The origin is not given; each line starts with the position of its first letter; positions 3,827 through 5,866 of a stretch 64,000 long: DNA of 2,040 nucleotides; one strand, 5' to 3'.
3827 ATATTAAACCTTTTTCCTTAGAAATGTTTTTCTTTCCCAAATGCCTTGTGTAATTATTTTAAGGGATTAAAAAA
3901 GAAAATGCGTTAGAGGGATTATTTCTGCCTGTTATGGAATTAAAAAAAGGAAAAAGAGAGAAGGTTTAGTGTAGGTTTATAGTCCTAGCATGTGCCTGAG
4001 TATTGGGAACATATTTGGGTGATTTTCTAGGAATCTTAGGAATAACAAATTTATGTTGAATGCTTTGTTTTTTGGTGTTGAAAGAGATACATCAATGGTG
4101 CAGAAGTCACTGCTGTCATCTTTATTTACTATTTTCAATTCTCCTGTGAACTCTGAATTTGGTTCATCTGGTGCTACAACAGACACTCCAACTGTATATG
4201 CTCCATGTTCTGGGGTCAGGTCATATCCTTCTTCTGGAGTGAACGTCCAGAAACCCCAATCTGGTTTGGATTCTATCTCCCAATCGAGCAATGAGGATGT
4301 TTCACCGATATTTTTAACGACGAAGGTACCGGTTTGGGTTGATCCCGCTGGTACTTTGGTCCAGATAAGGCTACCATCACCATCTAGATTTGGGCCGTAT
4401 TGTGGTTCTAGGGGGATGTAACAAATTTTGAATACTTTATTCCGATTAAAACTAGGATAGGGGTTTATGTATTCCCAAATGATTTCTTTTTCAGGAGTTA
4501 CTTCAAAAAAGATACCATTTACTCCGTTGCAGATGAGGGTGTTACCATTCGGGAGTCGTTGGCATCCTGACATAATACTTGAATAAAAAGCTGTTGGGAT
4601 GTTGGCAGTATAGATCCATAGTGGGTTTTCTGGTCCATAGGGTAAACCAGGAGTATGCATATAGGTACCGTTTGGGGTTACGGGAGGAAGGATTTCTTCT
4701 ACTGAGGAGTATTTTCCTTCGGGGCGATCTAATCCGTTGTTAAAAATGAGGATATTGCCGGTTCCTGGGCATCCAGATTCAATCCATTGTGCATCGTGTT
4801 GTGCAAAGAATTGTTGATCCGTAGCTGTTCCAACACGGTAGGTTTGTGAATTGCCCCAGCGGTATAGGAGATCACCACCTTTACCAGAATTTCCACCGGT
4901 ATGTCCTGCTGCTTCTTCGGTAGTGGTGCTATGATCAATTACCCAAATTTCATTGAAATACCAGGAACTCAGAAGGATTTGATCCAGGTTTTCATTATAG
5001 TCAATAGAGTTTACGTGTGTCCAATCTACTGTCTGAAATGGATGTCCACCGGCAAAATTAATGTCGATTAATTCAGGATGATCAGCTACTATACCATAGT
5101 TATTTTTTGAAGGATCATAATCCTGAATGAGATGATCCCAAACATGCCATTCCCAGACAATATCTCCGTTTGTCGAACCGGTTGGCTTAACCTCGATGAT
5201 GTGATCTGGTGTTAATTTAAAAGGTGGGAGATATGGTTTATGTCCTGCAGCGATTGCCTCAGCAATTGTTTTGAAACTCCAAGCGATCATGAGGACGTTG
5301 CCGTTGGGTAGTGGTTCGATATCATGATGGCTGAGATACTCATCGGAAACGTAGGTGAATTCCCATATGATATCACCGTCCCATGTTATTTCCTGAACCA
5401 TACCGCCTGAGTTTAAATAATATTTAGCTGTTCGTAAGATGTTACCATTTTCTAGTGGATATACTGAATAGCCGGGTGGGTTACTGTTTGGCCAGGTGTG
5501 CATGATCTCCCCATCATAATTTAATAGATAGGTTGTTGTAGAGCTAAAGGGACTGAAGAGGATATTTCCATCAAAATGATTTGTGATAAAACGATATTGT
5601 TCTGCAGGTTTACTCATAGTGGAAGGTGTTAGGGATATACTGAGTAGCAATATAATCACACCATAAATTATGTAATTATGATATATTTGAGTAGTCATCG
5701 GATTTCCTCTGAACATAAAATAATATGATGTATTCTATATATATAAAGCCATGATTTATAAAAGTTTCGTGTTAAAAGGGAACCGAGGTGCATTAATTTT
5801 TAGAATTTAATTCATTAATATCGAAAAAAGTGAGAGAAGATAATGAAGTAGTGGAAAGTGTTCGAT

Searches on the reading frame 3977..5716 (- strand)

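Call 21: search_protein_families(library=pfam, proteins=[window:3977-5716:-], max_evalue=0.00001)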
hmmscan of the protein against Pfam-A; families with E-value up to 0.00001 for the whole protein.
window:3977-5716:- (579 aa): 2 families
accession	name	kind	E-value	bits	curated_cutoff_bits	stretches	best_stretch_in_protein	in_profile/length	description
PF05935.17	Arylsulfotrans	-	6.4e-21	75.2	24.2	1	61-335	29-271/374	Arylsulfotransferase (ASST)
PF14269.12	Arylsulfotran_2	-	4.4e-08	33.3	27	1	88-418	5-300/301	Arylsulfotransferase (ASST)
